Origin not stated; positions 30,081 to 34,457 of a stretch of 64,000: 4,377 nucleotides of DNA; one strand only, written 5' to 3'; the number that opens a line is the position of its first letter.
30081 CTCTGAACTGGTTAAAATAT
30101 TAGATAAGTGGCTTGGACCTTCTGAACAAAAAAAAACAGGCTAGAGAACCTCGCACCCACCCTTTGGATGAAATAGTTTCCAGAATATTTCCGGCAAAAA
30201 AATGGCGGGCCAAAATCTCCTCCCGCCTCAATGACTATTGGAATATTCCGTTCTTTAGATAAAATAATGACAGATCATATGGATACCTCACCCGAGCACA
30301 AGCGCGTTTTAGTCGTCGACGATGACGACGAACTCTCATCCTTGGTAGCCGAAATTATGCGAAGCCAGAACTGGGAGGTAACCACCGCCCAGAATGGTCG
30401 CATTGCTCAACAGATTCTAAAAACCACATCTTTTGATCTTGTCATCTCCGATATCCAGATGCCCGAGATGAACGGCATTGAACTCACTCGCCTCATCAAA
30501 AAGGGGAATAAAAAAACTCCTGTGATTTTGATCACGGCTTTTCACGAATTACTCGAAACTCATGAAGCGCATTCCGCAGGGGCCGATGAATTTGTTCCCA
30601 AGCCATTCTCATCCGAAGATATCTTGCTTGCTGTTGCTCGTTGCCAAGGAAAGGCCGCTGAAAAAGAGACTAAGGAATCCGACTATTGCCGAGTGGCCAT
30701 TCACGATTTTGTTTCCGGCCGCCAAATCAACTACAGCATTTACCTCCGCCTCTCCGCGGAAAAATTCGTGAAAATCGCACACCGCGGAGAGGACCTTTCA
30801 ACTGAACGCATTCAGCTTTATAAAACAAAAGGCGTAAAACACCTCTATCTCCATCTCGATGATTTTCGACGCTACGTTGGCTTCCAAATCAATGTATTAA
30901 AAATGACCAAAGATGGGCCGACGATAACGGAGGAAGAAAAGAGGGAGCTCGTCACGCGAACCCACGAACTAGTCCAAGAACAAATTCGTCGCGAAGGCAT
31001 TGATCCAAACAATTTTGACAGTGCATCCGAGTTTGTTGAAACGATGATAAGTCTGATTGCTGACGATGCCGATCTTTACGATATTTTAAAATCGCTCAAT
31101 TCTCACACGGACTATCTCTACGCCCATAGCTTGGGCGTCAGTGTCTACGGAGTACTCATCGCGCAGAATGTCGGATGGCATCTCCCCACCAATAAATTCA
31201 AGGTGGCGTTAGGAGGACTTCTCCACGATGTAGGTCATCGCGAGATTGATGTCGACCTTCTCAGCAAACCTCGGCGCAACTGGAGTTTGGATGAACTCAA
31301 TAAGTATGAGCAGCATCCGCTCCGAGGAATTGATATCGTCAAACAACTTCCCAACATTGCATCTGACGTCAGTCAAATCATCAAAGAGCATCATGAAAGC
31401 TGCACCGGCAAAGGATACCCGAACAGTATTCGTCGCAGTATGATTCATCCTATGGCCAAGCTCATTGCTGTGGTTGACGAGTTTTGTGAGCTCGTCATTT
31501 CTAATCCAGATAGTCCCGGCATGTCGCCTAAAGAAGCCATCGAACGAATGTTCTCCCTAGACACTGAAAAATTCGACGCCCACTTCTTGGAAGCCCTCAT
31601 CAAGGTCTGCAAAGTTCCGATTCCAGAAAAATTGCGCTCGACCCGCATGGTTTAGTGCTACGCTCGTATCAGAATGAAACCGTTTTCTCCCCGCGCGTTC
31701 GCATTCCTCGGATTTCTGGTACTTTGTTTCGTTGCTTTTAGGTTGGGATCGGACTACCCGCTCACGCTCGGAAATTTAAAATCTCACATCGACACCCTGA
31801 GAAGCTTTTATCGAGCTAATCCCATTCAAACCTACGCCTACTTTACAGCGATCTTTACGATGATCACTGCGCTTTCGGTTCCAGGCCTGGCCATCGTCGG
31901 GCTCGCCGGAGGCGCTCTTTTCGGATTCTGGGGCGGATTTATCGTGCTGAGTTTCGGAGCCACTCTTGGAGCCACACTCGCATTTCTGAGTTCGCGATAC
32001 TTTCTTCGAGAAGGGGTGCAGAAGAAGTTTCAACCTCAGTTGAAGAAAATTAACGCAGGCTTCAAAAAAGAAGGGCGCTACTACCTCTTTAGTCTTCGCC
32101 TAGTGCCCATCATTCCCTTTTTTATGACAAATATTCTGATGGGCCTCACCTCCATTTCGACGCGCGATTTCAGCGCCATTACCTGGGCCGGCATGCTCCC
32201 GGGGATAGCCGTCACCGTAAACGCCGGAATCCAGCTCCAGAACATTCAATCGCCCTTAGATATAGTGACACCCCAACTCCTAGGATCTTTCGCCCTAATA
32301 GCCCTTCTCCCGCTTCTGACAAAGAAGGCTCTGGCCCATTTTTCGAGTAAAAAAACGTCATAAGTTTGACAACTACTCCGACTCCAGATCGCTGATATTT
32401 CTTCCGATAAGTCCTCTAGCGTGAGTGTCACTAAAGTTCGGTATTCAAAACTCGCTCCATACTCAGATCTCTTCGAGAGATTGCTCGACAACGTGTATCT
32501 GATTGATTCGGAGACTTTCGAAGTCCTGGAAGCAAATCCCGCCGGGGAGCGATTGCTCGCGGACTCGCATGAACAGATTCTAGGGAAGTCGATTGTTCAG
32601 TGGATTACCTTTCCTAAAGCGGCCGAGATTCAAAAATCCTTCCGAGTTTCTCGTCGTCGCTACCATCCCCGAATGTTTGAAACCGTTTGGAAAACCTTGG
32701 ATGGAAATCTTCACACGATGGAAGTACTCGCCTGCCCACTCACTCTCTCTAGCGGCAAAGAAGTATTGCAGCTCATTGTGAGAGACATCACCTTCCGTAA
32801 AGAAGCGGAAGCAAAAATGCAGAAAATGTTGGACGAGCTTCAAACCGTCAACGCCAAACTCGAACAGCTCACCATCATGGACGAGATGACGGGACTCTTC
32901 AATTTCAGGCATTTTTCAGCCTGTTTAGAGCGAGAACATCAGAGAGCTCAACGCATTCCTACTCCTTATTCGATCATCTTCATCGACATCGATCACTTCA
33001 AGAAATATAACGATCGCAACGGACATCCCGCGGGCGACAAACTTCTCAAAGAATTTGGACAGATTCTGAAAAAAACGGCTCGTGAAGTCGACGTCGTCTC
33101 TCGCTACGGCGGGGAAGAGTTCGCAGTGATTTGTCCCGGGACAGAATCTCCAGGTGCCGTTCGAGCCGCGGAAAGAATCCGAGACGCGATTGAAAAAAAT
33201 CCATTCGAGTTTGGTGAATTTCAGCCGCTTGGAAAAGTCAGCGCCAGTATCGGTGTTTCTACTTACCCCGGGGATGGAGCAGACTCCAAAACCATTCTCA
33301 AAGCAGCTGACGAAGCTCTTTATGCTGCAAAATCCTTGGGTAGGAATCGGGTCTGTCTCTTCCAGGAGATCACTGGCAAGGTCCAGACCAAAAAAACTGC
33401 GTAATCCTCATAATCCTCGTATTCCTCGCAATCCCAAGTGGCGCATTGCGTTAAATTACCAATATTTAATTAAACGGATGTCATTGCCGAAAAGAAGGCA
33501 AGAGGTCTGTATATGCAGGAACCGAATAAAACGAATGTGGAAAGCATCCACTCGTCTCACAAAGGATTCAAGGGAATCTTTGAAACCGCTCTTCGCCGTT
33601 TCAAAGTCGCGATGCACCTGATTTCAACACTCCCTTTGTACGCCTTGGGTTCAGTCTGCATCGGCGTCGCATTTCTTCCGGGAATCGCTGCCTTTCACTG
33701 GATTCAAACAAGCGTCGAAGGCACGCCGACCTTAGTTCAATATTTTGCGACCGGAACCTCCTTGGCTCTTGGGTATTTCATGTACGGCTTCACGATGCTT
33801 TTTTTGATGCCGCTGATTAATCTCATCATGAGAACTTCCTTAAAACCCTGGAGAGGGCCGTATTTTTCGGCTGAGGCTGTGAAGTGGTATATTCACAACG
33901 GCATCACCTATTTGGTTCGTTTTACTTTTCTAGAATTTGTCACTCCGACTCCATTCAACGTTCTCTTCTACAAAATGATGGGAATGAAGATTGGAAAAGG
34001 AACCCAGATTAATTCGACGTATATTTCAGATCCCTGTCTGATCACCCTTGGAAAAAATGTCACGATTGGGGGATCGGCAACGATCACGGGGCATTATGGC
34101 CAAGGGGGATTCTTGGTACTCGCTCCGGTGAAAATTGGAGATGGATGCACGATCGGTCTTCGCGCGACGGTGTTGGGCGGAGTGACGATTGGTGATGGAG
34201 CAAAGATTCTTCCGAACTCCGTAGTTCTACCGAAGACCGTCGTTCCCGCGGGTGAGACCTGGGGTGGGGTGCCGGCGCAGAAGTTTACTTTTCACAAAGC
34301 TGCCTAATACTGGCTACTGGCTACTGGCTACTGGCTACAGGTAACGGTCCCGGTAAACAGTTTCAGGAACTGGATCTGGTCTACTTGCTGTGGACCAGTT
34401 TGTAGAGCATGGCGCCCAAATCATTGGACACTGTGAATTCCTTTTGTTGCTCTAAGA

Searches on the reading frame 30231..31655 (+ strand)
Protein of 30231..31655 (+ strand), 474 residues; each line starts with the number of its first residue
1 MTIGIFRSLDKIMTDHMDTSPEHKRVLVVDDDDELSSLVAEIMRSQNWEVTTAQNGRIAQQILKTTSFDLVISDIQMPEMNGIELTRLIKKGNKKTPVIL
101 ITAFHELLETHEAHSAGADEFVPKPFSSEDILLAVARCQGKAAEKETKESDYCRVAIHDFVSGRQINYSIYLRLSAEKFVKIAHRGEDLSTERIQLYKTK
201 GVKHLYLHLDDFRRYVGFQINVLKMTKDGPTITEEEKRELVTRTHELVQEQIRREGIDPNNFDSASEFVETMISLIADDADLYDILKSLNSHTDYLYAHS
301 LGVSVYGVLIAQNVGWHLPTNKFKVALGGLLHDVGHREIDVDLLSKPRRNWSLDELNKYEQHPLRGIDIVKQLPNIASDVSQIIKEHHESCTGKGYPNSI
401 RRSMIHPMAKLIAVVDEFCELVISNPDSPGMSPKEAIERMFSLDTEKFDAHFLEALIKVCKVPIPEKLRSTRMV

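Call 19: search_protein_families(library=pfam, proteins=[window:30231-31655:+], max_evalue=0.00001)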
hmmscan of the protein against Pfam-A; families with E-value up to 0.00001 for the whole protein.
window:30231-31655:+ (474 aa): 3 families
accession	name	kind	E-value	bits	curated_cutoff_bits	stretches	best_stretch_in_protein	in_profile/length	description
PF00072.30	Response_reg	-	7.5e-29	100.6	30.2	1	26-135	1-110/111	Response regulator receiver domain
PF13487.12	HD_5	-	2.7e-23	83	27.2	1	289-451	7-169/170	HD domain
PF01966.28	HD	-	9.3e-13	48.9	22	1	297-418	2-113/116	HD domain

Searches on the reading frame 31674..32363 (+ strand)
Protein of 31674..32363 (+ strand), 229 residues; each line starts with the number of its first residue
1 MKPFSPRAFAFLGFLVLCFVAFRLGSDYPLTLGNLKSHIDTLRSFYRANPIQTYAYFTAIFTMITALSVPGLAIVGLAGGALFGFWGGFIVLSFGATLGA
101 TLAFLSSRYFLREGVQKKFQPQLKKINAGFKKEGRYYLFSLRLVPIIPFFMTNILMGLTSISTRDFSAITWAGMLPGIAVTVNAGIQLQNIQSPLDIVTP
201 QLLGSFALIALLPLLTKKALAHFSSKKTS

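Call 58: search_protein_families(library=pfam, proteins=[window:31674-32363:+], max_evalue=0.00001)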
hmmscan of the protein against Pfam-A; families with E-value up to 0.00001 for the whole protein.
window:31674-32363:+ (229 aa): 1 family
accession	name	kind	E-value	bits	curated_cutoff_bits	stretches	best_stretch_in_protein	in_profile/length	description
PF09335.16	VTT_dom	-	6.1e-25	88.5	33.9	1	70-186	2-122/123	VTT domain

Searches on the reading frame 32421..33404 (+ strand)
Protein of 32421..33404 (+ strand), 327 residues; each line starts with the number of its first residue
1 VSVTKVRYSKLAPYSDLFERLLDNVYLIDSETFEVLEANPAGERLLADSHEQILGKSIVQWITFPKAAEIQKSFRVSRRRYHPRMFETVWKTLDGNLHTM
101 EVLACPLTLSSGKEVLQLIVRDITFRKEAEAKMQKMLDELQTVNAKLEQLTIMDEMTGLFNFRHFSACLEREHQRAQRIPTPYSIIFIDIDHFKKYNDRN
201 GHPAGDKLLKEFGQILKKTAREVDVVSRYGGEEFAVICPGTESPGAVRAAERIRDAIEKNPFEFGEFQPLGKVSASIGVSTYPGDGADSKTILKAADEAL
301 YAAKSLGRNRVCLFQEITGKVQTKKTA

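Call 58: search_protein_families(library=pfam, proteins=[window:32421-33404:+], max_evalue=0.00001)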
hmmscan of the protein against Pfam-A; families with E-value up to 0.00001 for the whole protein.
window:32421-33404:+ (327 aa): 3 families
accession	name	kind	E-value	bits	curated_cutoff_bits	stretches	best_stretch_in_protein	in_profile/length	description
PF00990.26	GGDEF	-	4.7e-47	160.2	23.8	1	152-310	2-161/161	Diguanylate cyclase, GGDEF domain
PF13426.13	PAS_9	-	2.1e-09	38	27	1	25-124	3-102/103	PAS domain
PF00989.32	PAS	-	5.7e-08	33.2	22.6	1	23-123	12-113/113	PAS fold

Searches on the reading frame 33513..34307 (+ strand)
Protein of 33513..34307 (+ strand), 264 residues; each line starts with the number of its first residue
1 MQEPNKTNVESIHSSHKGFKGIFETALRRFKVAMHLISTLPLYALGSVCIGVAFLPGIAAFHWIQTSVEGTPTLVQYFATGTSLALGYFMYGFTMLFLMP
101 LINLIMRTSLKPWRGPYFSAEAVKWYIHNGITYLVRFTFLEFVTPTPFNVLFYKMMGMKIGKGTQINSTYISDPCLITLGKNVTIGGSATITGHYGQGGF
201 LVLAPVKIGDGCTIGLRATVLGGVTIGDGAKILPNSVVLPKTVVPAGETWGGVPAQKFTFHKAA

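Call 58: search_protein_families(library=pfam, proteins=[window:33513-34307:+], max_evalue=0.00001)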
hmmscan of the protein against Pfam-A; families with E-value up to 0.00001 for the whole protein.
window:33513-34307:+ (264 aa): 2 families
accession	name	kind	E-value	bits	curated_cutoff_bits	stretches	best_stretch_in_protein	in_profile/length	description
PF00132.30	Hexapep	-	1.5e-10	40.7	27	1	206-238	2-34/36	Bacterial transferase hexapeptide (six repeats)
PF14602.12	Hexapep_2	-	5.6e-10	39.2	27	1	205-238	1-32/34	Hexapeptide repeat of succinyl-transferase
